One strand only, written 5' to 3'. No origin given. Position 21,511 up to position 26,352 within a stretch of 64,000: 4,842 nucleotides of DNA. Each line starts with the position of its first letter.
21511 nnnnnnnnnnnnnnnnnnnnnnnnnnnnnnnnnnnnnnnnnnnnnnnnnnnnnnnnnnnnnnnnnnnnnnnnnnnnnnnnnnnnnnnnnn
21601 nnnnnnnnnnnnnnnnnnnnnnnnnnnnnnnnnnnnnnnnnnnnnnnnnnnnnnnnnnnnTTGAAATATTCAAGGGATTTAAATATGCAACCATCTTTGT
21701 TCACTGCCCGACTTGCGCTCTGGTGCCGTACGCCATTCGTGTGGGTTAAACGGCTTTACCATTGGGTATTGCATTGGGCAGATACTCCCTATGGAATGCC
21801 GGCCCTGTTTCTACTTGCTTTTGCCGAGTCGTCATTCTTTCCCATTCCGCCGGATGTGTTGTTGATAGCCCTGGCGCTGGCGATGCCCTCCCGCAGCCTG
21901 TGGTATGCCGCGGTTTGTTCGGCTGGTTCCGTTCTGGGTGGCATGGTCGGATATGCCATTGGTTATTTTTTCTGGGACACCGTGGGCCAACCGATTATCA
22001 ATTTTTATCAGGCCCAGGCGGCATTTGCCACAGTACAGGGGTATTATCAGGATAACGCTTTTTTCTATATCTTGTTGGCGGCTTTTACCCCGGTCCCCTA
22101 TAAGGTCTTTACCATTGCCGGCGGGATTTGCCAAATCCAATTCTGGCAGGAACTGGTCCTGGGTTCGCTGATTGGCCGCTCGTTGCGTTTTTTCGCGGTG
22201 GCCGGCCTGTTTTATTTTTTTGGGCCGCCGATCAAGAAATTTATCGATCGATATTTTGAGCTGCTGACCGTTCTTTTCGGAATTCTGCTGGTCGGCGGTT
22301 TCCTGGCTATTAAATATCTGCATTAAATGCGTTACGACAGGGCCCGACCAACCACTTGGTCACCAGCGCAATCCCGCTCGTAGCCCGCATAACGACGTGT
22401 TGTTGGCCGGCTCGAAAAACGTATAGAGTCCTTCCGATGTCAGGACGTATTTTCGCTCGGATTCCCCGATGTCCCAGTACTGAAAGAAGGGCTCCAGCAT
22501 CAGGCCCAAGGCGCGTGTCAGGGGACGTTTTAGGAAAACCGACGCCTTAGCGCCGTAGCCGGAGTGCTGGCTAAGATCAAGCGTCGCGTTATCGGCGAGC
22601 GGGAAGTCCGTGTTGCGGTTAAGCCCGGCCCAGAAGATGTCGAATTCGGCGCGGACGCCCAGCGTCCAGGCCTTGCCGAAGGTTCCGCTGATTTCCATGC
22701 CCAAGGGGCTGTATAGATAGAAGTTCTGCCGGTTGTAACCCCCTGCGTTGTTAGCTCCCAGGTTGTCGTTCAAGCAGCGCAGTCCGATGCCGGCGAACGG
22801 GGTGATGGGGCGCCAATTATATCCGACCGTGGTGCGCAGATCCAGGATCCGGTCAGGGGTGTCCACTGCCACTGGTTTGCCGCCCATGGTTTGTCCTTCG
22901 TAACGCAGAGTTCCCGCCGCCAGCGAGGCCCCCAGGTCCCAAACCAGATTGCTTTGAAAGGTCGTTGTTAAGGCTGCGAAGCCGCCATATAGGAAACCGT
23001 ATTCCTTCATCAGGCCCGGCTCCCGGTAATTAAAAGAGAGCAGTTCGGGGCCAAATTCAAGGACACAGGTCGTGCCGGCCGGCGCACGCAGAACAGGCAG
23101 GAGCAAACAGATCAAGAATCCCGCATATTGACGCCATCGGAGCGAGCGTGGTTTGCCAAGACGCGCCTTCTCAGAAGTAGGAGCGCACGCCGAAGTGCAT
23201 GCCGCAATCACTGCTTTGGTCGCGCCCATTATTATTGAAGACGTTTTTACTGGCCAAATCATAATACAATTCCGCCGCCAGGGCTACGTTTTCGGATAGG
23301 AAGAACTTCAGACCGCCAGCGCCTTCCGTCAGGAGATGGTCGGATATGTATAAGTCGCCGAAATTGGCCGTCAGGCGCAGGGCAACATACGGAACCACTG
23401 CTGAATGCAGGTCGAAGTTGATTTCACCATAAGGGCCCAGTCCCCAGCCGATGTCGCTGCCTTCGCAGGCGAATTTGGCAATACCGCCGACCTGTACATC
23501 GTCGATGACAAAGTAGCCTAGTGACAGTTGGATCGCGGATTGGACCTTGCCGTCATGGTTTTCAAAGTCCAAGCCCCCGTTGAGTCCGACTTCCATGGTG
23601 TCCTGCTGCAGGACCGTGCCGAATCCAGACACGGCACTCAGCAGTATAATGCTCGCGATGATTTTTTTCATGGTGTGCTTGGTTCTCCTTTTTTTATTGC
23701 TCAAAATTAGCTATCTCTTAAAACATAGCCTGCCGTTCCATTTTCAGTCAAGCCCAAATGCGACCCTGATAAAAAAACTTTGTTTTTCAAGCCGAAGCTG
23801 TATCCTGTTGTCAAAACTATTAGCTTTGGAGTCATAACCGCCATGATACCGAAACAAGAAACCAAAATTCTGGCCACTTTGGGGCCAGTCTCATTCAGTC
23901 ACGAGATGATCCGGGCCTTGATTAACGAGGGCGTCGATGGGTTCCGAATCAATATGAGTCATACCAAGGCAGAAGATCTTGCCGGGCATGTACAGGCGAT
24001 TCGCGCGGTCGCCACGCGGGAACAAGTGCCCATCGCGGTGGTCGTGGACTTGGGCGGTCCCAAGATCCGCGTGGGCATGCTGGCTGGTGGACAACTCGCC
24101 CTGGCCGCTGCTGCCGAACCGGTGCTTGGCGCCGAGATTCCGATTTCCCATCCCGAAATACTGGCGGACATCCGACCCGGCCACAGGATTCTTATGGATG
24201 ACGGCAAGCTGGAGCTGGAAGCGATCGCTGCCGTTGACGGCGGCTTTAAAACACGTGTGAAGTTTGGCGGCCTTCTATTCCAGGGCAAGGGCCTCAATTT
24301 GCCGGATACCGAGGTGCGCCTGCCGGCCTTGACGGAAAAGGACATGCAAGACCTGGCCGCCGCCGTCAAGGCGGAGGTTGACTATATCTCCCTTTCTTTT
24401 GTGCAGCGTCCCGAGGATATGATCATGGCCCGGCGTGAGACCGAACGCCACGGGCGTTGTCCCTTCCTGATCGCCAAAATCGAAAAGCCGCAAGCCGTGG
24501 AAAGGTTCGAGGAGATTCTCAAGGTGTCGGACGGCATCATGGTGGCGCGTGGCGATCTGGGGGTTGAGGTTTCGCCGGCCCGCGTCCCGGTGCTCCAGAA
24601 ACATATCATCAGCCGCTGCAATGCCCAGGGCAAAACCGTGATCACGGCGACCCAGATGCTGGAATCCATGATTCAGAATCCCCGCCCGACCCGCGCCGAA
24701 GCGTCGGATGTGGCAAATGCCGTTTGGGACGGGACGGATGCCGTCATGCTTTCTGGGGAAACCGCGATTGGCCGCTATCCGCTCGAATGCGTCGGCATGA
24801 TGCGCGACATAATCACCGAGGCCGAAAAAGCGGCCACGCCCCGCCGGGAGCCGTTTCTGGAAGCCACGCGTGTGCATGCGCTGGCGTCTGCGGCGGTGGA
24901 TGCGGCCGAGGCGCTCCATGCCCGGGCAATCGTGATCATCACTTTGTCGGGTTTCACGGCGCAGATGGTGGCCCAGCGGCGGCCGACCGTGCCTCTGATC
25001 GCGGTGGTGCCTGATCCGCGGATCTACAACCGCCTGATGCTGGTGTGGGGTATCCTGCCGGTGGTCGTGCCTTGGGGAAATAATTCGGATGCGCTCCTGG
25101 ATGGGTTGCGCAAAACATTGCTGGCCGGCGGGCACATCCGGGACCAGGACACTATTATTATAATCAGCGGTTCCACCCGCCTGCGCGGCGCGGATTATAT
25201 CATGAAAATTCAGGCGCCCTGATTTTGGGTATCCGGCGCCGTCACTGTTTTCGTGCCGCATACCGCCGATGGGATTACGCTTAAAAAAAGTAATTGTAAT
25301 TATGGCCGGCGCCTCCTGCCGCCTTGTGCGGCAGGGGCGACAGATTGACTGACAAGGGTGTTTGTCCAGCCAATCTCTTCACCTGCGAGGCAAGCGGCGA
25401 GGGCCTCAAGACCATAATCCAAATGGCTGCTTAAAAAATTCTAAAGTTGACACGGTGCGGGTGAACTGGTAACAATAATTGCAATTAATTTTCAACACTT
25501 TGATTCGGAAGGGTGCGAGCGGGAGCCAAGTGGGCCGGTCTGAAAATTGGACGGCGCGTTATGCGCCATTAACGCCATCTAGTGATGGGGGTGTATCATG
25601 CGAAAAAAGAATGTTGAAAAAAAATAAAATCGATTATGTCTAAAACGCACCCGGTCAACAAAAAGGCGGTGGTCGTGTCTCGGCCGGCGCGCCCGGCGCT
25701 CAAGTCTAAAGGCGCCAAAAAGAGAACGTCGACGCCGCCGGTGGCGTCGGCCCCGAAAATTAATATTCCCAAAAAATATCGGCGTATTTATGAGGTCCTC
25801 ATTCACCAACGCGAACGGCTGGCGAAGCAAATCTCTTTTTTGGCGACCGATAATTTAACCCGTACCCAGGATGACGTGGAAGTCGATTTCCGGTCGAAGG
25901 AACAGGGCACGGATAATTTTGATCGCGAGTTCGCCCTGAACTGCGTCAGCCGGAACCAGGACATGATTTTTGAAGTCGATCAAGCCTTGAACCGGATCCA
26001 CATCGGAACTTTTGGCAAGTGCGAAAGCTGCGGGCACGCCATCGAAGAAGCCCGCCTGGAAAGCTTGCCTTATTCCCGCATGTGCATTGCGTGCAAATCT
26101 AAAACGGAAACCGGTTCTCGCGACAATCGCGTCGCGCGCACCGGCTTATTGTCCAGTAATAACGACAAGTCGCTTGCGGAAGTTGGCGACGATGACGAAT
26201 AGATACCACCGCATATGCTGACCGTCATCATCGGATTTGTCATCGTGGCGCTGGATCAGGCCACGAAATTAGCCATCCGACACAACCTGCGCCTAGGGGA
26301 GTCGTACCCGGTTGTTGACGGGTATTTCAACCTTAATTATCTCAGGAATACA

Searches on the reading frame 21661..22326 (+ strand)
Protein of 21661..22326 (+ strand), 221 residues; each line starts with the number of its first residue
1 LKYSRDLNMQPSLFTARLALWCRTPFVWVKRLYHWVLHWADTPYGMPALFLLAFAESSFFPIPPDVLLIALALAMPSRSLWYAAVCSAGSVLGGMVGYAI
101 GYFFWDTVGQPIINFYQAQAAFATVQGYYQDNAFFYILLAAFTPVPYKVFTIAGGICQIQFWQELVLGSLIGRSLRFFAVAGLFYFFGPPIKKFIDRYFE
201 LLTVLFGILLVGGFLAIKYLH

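Call 8: search_protein_families(library=ncbifam, proteins=[window:21661-22326:+])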
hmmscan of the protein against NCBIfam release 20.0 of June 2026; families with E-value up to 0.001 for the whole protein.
window:21661-22326:+ (221 aa): 0 families

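Call 34: find_homologous_proteins(query=window:21685-22326:+, max_evalue=1e-20)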
Query window:21685-22326:+ (213 aa): 7982 proteins with E <= 1e-20 among 8000 candidates; the best 120 are listed.
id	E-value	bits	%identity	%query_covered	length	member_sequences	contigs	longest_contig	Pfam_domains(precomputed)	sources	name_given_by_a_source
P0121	2.2e-119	415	87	100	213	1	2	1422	PF09335.17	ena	-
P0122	5.0e-115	401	82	100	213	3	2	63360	PF09335.17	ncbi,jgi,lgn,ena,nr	ncbi:MAG: DedA family protein [Kiritimatiellae bacterium]|nr:DedA family protein [Kiritimatiellia ba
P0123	8.6e-113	394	83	100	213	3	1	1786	PF09335.17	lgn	-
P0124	5.5e-112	391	83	100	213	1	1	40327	PF09335.17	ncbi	-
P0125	7.4e-112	391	80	100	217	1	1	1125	PF09335.17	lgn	-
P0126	2.2e-109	383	82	94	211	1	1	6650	PF09335.17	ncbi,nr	ncbi:MAG: DedA family protein [Lentisphaerae bacterium]|nr:DedA family protein [Lentisphaerota bacte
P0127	5.2e-109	382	80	97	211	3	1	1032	PF09335.17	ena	-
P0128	6.3e-109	381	83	94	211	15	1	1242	PF09335.17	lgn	-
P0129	3.6e-108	379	80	100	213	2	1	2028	PF09335.17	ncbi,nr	ncbi:MAG: DedA family protein [Lentisphaerae bacterium]|nr:DedA family protein [Lentisphaerota bacte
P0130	9.3e-108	377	100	83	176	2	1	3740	PF09335.17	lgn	-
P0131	2.5e-106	373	82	94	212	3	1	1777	PF09335.17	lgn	-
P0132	3.4e-103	362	79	93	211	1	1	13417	PF09335.17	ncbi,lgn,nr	ncbi:MAG: DedA family protein [Lentisphaerae bacterium]|nr:DedA family protein [Lentisphaerota bacte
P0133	4.5e-99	349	75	94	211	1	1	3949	PF09335.17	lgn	-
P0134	5.4e-99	349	75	94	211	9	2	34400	PF09335.17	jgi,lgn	jgi:membrane protein YqaA with SNARE-associated domain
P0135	1.1e-98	348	75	97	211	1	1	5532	PF09335.17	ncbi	-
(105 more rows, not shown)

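Call 35: find_encoding_contigs(protein=P0130, flank=5000, max_places=5)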
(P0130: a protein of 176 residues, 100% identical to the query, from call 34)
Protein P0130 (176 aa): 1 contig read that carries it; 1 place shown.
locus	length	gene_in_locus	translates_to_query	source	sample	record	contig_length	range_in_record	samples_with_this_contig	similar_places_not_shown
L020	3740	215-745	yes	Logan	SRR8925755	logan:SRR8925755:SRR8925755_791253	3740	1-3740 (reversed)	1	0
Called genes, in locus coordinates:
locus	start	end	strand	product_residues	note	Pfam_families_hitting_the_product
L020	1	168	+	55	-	?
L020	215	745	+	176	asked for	PF09335:VTT_dom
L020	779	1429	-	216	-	-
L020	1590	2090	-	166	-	-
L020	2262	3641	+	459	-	PF00224:PK, PF02887:PK_C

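Call 36: find_encoding_contigs(protein=P0122, flank=4000, max_places=3)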
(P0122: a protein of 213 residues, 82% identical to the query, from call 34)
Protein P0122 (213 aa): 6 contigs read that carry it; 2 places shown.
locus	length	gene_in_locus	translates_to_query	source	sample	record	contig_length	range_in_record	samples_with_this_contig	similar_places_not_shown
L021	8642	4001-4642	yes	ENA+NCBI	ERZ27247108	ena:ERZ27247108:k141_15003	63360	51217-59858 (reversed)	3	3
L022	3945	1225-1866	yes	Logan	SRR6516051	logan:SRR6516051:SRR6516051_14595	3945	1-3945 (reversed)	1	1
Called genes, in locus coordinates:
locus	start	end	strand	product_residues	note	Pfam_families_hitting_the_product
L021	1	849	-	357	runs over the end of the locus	PF00005:ABC_tran, PF13304:AAA_21 (faint), PF08402:TOBE_2 (weak)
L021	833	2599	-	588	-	PF14849:YidC_periplas, PF02096:60KD_IMP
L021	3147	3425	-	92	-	PF00825:Ribonuclease_P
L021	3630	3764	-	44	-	PF00468:Ribosomal_L34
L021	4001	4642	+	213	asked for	PF09335:VTT_dom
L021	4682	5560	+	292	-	PF04909:Amidohydro_2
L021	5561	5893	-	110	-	PF07883:Cupin_2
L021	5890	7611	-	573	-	PF03063:Prismane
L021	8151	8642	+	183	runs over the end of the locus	PF07638:Sigma70_ECF (weak), PF04542:Sigma70_r2, PF08281:Sigma70_r4_2, PF04545:Sigma70_r4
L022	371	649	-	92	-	PF00825:Ribonuclease_P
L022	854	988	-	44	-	PF00468:Ribosomal_L34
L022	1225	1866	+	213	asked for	PF09335:VTT_dom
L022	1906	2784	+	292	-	PF04909:Amidohydro_2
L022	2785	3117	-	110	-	PF07883:Cupin_2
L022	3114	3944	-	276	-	?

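Call 37: find_encoding_contigs(protein=P0124, flank=4000, max_places=2)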
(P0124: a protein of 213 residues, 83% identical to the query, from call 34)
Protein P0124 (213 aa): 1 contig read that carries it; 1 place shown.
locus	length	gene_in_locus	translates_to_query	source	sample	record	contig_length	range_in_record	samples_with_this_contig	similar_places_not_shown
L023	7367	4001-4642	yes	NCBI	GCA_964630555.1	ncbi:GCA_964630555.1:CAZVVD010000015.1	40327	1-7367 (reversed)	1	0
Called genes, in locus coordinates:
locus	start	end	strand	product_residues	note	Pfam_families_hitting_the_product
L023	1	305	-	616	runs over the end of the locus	PF14903:WG_beta_rep (weak)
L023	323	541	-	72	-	-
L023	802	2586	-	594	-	PF14849:YidC_periplas, PF02096:60KD_IMP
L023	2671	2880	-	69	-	PF01809:YidD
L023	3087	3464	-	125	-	PF00825:Ribonuclease_P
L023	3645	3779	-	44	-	PF00468:Ribosomal_L34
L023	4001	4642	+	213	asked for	PF09335:VTT_dom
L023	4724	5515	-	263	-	-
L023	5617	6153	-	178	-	-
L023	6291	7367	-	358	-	?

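Call 38: find_encoding_contigs(protein=P0121, flank=4000, max_places=2)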
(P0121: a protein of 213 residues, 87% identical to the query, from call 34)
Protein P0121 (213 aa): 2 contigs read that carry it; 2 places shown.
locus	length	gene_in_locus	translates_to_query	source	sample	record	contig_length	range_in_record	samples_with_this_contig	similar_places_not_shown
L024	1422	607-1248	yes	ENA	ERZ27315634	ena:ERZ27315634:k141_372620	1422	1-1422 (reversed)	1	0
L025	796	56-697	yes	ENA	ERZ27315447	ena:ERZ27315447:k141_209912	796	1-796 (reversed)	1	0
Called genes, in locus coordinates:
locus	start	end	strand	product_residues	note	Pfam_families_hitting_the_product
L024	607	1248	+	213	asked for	PF09335:VTT_dom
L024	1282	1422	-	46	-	?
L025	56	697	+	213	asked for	PF09335:VTT_dom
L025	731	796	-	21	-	?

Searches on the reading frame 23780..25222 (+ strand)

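Call 61: search_protein_families(library=pfam, proteins=[window:23780-25222:+], max_evalue=0.00001)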
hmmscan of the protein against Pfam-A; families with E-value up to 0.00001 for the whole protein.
window:23780-25222:+ (480 aa): 2 families
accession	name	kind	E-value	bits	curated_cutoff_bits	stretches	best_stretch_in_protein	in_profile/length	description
PF00224.27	PK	-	7.1e-102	341.3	30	1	26-338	2-328/328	Pyruvate kinase, barrel domain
PF02887.21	PK_C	-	3.8e-24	85.4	28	1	366-467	1-102/114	Pyruvate kinase, alpha/beta domain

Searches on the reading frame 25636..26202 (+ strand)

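Call 61: search_protein_families(library=pfam, proteins=[window:25636-26202:+], max_evalue=0.00001)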
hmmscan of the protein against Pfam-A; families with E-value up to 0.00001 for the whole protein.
window:25636-26202:+ (188 aa): 1 family
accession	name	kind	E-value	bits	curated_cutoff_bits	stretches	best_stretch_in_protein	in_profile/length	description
PF01258.23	zf-dskA_traR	-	2.7e-11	43.7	24.9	1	124-158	1-35/36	Prokaryotic dksA/traR C4-type zinc finger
